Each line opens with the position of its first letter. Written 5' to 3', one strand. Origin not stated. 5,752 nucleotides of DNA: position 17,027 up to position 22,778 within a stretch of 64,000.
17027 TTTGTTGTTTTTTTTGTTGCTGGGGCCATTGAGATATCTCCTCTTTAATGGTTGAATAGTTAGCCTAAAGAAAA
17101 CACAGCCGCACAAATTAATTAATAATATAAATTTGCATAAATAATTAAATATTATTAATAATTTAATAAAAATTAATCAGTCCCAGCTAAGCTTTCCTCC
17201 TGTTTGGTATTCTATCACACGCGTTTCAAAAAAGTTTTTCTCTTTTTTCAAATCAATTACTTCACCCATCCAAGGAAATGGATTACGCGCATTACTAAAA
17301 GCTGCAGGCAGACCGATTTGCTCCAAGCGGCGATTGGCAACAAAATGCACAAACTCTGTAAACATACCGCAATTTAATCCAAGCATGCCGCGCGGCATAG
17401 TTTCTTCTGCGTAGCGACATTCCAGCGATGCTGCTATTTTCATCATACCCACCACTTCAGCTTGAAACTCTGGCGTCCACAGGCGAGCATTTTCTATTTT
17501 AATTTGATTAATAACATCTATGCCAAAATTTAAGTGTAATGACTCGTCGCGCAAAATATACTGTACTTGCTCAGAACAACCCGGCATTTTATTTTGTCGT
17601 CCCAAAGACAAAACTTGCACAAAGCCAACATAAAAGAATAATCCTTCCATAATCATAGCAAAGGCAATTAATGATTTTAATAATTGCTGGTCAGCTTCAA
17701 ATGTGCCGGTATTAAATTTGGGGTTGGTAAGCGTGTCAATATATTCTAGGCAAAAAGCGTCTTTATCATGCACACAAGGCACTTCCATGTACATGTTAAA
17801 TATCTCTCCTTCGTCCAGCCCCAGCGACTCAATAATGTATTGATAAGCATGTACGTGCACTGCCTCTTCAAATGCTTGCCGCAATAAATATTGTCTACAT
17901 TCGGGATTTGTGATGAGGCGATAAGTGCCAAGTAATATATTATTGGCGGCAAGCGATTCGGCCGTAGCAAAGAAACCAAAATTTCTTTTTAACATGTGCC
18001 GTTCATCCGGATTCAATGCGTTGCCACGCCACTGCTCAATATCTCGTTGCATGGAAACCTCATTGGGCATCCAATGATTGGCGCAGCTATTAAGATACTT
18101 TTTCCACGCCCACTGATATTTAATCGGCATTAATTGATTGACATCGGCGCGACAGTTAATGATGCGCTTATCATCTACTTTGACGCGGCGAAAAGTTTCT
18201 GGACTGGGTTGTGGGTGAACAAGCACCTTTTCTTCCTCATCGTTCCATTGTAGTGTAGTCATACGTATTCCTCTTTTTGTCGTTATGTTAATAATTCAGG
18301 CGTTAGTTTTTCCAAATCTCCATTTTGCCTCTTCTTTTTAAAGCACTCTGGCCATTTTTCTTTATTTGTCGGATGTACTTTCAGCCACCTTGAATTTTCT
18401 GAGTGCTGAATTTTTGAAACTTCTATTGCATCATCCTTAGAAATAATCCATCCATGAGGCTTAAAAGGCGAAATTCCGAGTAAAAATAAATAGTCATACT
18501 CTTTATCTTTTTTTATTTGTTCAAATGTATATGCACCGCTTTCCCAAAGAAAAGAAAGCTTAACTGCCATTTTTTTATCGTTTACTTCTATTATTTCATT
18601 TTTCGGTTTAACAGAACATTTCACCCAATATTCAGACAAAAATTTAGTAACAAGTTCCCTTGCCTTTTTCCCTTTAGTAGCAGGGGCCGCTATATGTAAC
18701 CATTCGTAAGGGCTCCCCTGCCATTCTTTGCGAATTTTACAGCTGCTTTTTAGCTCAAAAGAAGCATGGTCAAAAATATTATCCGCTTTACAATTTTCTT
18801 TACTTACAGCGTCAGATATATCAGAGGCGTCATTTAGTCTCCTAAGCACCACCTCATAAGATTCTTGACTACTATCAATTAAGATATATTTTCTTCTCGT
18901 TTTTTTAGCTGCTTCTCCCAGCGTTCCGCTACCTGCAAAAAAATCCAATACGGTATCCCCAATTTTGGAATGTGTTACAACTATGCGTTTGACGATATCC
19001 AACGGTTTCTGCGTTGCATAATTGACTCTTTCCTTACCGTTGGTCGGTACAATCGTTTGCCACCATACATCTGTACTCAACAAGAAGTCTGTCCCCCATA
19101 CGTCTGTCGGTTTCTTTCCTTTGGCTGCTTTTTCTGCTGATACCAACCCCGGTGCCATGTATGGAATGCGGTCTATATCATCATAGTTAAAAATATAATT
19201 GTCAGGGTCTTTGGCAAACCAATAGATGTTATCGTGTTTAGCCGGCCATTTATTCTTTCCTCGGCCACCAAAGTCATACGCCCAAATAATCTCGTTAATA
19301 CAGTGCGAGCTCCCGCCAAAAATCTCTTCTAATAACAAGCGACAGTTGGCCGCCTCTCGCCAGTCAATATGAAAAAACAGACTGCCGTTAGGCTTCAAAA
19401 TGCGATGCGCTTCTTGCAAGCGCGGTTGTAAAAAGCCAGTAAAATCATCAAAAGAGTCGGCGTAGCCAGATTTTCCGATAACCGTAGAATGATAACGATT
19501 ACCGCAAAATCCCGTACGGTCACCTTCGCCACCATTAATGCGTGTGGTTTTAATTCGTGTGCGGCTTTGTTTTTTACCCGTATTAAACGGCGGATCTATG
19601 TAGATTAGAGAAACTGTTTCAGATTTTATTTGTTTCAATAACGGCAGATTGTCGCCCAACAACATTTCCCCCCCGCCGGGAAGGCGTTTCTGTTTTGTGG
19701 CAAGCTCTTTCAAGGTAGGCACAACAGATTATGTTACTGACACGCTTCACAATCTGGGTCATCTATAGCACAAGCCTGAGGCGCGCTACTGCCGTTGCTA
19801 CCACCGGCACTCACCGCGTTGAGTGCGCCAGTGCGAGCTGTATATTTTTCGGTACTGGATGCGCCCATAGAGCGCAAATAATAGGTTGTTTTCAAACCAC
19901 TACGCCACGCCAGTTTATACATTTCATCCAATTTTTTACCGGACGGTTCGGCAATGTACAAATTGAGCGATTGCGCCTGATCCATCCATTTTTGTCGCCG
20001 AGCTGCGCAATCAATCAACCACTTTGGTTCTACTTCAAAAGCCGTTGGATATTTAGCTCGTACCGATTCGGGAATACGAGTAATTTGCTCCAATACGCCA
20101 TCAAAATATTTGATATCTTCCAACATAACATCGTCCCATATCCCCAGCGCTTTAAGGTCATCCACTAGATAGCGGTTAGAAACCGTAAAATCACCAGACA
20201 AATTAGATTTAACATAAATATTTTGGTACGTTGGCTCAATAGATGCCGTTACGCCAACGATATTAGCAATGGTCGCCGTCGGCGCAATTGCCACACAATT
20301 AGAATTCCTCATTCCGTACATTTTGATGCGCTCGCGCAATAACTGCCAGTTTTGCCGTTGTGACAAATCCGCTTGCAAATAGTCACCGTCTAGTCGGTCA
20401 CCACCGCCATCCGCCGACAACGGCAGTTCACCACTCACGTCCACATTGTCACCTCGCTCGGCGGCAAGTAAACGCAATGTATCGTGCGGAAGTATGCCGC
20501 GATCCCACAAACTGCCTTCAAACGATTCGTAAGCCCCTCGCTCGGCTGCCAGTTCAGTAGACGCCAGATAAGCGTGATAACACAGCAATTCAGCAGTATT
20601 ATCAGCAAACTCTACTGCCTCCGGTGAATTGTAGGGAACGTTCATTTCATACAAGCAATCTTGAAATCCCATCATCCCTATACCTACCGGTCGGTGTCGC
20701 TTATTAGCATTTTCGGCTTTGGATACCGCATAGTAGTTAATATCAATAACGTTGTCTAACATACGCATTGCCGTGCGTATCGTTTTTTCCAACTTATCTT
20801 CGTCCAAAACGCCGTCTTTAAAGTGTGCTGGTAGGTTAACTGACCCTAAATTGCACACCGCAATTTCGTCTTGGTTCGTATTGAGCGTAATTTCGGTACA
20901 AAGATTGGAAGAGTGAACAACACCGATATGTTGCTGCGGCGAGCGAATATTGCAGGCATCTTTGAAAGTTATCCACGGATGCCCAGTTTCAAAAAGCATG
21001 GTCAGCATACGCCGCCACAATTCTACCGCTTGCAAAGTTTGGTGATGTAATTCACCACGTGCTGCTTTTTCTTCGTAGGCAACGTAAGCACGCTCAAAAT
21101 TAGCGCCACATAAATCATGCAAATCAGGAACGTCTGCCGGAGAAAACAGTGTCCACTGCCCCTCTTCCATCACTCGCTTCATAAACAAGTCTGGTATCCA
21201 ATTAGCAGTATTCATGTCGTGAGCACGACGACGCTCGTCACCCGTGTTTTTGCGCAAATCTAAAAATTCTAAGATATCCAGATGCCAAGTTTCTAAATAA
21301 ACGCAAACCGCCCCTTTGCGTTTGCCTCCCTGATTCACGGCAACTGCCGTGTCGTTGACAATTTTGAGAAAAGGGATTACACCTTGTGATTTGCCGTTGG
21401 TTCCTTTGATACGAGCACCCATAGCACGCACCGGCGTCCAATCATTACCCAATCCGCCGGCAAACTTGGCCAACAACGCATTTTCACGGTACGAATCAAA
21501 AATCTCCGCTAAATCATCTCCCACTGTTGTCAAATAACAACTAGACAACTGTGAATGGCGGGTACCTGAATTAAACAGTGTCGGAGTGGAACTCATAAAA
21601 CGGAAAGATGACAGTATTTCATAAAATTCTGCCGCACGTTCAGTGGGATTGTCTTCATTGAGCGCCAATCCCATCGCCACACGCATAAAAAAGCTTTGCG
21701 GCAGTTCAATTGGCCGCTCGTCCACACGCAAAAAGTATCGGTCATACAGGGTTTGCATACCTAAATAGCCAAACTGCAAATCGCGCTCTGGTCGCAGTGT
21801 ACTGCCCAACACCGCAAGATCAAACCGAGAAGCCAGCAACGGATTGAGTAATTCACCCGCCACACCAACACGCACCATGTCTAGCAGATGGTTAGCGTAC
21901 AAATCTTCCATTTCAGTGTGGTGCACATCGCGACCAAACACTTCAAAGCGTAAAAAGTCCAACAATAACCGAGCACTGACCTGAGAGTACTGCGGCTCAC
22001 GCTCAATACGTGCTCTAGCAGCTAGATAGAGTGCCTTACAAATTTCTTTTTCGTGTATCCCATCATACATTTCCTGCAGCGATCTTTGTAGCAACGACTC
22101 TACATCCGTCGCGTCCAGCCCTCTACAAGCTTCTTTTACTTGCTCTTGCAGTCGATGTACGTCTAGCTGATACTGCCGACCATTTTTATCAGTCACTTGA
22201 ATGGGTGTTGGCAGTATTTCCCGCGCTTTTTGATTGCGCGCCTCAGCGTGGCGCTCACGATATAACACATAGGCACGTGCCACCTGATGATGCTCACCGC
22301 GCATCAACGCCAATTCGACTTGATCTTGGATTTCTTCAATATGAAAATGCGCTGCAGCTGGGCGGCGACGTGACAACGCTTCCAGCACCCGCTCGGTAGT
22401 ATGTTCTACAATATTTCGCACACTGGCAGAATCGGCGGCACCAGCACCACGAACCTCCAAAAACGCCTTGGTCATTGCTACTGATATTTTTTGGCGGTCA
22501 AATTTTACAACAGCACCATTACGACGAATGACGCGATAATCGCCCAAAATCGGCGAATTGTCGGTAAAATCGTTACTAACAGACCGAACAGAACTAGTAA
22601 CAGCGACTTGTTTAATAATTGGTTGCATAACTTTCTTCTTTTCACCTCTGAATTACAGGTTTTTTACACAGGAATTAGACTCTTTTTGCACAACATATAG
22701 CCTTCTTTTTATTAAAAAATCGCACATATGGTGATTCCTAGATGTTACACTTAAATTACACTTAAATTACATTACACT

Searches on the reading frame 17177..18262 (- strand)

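Call 47: search_protein_families(library=pfam, proteins=[window:17177-18262:-])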
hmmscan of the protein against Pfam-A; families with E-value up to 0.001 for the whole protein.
window:17177-18262:- (361 aa): 1 family
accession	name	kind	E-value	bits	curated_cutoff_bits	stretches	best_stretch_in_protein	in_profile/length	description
PF00268.27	Ribonuc_red_sm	-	1.6e-86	290.6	33.6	1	42-328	2-281/281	Ribonucleotide reductase, small chain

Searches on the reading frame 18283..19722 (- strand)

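Call 47: search_protein_families(library=pfam, proteins=[window:18283-19722:-])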
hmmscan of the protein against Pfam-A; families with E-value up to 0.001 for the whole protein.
window:18283-19722:- (479 aa): 3 families
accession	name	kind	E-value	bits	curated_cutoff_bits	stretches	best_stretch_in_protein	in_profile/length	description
PF01555.25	N6_N4_Mtase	-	2.3e-44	152.4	26.7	1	37-291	1-218/221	DNA methylase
PF03602.21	Cons_hypoth95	-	3.5e-07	30.5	24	0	256-298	43-86/182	Conserved hypothetical protein 95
PF02086.21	MethyltransfD12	-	0.00014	22.1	22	0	250-307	15-74/253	D12 class N6 adenine-specific DNA methyltransferase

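Call 78: search_protein_families(library=padloc, proteins=[window:18283-19722:-])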
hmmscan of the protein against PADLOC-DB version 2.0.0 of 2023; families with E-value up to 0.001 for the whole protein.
window:18283-19722:- (479 aa): 60 families (the best 25 are shown)
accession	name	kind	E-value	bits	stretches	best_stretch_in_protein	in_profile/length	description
PDLC03300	MTase_II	-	7.3e-111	368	1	21-311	15-291/302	Type II methyltransferase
PDLC03299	MTase_II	-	1.4e-43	147.5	2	89-312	57-273/296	Type II methyltransferase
PDLC03339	MTase_II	-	1.8e-41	140.2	2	90-310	56-285/399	Type II methyltransferase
PDLC03371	MTase_II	-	4.5e-39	132.5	1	20-299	13-255/260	Type II methyltransferase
PDLC03354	MTase_II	-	8.5e-30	102.1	2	200-323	302-406/425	Type II methyltransferase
PDLC03320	MTase_II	-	3.1e-27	93.5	1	90-304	75-282/289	Type II methyltransferase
PDLC03634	MTase_III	-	3.6e-27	93.5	2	21-175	98-253/621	Type III methyltransferase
PDLC03636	MTase_III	-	5.3e-26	89.5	2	191-304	302-413/575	Type III methyltransferase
PDLC03635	MTase_III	-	6.8e-26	89.1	2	216-296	490-572/708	Type III methyltransferase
PDLC03641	MTase_III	-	2.8e-25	86.9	3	95-173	185-263/657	Type III methyltransferase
PDLC03644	MTase_III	-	3.4e-25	86.8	2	20-174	41-189/542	Type III methyltransferase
PDLC03216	MTase_II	-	6.8e-25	85.8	2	229-310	181-269/364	Type II methyltransferase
PDLC03633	MTase_III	-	7.2e-25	85.7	1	28-298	92-355/616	Type III methyltransferase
PDLC03327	MTase_II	-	1.9e-22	77.9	1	89-312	76-303/319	Type II methyltransferase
PDLC03265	MTase_II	-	2.7e-22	77.6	2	217-298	252-330/333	Type II methyltransferase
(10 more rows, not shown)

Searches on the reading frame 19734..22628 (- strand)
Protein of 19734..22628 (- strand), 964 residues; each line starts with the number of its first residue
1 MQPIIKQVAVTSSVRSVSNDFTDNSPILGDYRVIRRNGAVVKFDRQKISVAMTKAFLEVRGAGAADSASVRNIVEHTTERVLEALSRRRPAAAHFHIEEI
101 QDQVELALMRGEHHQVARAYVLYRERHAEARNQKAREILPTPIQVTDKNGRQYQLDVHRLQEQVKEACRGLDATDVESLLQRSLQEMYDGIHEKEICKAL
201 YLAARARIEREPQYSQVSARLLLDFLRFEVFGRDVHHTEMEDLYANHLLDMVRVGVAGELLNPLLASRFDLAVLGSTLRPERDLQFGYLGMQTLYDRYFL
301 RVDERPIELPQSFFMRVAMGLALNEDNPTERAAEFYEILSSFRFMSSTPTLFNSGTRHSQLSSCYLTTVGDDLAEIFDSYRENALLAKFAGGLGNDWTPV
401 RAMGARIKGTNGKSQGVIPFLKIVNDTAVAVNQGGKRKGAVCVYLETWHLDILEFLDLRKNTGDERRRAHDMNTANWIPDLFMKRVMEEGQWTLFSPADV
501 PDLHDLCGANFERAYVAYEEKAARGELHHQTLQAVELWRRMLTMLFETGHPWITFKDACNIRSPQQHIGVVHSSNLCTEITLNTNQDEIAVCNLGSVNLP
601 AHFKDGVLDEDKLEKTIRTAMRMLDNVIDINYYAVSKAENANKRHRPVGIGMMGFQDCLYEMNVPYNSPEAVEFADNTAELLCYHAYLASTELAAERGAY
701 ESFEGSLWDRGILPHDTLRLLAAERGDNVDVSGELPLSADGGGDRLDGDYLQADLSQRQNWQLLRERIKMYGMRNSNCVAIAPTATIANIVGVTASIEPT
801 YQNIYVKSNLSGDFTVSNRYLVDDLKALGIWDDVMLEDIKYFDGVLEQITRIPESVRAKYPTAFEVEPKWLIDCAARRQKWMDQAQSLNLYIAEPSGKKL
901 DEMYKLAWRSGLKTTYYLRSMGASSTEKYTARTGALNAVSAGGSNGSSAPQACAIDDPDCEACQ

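Call 47: search_protein_families(library=pfam, proteins=[window:19734-22628:-])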
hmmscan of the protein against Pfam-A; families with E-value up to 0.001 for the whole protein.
window:19734-22628:- (964 aa): 3 families
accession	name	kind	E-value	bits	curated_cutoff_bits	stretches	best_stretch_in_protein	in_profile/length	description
PF02867.20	Ribonuc_red_lgC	-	1.6e-192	641.2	23.9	1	362-918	1-523/523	Ribonucleotide reductase, barrel domain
PF00317.26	Ribonuc_red_lgN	-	3.1e-25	88.5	28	1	285-358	2-76/77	Ribonucleotide reductase, all-alpha domain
PF03477.21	ATP-cone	-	6.1e-22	78.4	25.8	2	32-128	2-87/88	ATP cone domain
